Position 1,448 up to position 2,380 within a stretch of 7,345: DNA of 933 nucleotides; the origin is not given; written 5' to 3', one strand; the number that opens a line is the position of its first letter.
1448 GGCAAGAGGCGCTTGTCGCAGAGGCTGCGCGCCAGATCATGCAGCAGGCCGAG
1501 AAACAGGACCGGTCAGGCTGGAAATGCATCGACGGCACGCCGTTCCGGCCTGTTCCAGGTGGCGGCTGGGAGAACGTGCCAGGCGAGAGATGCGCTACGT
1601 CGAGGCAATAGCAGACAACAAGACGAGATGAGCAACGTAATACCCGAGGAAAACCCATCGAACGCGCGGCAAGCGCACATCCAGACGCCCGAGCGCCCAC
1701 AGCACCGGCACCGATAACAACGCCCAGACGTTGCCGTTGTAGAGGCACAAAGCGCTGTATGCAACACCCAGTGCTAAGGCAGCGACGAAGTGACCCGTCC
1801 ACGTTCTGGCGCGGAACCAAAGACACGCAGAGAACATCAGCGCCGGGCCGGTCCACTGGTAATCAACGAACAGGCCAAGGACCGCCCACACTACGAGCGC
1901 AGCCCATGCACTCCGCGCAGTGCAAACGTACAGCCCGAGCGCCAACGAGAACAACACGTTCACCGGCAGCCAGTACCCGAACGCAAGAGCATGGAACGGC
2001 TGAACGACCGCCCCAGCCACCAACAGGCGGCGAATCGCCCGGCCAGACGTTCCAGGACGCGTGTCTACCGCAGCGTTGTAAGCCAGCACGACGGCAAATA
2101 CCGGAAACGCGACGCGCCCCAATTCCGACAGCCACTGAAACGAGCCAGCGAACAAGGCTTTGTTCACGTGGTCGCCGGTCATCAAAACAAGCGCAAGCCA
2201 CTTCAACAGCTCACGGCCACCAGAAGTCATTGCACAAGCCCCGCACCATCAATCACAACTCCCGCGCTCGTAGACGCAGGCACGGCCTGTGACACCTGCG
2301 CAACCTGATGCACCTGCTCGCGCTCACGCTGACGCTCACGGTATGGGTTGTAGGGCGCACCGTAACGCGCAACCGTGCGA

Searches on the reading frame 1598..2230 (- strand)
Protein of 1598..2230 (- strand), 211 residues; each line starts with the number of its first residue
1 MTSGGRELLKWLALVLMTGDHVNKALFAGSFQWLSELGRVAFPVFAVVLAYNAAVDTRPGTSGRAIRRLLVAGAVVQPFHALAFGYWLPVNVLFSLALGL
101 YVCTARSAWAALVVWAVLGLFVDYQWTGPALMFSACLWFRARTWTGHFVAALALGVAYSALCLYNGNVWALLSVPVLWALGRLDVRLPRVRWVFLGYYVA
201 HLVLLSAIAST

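Call 3: search_protein_families(library=pfam, proteins=[window:1598-2230:-], max_evalue=1)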
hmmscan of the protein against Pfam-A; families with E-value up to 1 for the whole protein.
window:1598-2230:- (211 aa): 2 families
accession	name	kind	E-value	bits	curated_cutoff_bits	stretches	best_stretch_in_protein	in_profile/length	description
PF05857.17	TraX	-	3.7e-37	128.8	25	1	6-207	2-215/217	TraX protein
PF06398.17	Pex24p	-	0.068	12.6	26.8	1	56-113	132-188/358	Integral peroxisomal membrane peroxin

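Call 4: search_protein_families(library=phrogs, proteins=[window:1598-2230:-], max_evalue=1)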
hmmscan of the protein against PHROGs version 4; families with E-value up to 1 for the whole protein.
window:1598-2230:- (211 aa): 2 families
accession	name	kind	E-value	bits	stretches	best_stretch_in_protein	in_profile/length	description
phrog_5529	-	other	6.2e-62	210.2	1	1-210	1-209/213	transfer protein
phrog_27865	-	unknown function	0.094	14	1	164-195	32-63/71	-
